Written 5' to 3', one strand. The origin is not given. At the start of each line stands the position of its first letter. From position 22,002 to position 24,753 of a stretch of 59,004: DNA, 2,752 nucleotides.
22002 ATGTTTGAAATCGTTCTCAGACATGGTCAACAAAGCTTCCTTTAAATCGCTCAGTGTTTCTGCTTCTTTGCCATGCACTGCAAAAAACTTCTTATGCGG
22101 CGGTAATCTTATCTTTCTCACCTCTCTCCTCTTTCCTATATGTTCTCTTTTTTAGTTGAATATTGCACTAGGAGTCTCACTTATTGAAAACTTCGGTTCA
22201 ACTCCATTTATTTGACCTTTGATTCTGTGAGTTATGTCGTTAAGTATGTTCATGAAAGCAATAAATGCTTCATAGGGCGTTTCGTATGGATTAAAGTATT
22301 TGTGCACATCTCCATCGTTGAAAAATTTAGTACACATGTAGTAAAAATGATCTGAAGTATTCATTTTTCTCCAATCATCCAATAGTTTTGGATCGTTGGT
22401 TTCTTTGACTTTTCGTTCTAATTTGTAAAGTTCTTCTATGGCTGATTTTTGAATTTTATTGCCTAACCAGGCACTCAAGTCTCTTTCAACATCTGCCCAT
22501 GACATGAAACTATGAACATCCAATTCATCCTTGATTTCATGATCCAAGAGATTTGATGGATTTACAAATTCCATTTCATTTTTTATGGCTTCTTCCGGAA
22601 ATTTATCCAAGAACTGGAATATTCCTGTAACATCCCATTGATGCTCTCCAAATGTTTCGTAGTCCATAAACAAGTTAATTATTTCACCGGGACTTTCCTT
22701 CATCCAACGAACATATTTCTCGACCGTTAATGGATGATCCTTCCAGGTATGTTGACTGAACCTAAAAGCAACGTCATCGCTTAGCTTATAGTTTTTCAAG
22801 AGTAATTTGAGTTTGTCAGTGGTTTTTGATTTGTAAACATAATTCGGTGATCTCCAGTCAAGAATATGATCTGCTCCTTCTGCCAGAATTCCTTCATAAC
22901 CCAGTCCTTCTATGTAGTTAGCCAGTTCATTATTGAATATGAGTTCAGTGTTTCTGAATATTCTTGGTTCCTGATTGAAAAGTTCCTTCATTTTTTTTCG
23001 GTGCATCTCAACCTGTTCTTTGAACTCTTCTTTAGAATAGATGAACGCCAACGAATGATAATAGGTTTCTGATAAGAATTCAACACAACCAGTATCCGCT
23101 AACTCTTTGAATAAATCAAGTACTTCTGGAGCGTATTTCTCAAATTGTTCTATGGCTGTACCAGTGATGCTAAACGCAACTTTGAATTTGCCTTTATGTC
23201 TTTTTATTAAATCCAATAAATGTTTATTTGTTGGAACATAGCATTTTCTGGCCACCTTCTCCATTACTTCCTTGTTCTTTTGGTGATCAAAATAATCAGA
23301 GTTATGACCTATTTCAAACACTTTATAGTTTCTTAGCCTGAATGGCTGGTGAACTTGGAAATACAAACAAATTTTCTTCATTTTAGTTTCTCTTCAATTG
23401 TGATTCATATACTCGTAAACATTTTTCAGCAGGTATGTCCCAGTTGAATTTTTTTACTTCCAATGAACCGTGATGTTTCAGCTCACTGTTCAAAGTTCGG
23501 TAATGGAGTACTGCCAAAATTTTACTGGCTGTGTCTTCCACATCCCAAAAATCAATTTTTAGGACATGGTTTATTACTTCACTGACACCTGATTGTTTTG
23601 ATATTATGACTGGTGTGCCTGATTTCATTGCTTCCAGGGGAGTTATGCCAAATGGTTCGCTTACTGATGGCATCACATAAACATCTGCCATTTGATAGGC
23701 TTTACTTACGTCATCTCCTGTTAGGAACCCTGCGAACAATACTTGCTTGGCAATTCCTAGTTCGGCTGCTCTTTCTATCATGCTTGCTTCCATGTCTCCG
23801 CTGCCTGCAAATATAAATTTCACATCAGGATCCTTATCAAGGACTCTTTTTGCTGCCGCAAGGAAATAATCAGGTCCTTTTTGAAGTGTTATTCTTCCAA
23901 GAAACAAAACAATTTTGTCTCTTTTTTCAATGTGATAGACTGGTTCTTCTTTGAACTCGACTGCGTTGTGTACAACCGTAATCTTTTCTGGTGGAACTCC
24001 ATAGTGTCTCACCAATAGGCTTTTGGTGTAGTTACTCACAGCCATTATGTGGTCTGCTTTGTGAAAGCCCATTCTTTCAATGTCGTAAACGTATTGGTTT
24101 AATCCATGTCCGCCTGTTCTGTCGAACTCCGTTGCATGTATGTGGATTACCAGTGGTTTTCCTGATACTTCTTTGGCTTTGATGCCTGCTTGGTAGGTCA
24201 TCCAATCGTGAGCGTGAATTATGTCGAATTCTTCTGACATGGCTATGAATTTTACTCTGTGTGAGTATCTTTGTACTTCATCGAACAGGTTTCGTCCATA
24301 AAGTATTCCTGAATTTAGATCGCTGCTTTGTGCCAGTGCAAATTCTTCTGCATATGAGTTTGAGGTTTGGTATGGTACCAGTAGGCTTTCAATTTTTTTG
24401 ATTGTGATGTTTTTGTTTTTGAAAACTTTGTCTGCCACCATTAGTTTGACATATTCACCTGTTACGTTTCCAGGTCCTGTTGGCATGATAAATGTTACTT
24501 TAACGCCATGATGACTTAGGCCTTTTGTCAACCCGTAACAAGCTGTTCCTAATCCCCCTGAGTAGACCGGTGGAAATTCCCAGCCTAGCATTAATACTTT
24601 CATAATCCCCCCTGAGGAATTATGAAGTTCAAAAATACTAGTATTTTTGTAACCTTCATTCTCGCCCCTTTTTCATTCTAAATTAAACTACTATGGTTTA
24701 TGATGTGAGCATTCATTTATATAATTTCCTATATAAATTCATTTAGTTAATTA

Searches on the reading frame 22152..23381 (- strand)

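Call 75: search_protein_families(library=pfam, proteins=[window:22152-23381:-], max_evalue=0.001)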
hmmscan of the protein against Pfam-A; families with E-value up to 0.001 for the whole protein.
window:22152-23381:- (409 aa): 2 families
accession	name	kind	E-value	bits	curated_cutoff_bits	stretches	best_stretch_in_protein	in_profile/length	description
PF03065.20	Glyco_hydro_57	-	6.5e-80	269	21.2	1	6-282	2-281/291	Glycosyl hydrolase family 57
PF01522.26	Polysacc_deac_1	-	5.2e-10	39.8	23.1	1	50-164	19-123/124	Polysaccharide deacetylase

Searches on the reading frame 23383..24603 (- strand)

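Call 75: search_protein_families(library=pfam, proteins=[window:23383-24603:-], max_evalue=0.001)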
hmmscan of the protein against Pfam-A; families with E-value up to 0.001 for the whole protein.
window:23383-24603:- (406 aa): 6 families
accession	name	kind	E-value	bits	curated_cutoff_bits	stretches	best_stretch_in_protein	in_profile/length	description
PF00534.26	Glycos_transf_1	-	6.3e-38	130.4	26.4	1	220-372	6-162/172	Glycosyl transferases group 1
PF13692.12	Glyco_trans_1_4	-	5e-31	108.3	27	1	230-366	2-140/142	Glycosyl transferases group 1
PF13439.12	Glyco_transf_4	-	2.7e-25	89.8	28.5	1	16-216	2-167/170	Glycosyltransferase Family 4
PF08323.17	Glyco_transf_5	-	1.2e-19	71.4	22.7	1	2-195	1-222/239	Starch synthase catalytic domain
PF20706.3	GT4-conflict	-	2.7e-17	63.3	26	1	172-348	136-324/385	Family 4 Glycosyltransferase in conflict systems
PF13579.12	Glyco_trans_4_4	-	7.3e-17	62.6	29.7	1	16-213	1-157/158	Glycosyl transferase 4-like domain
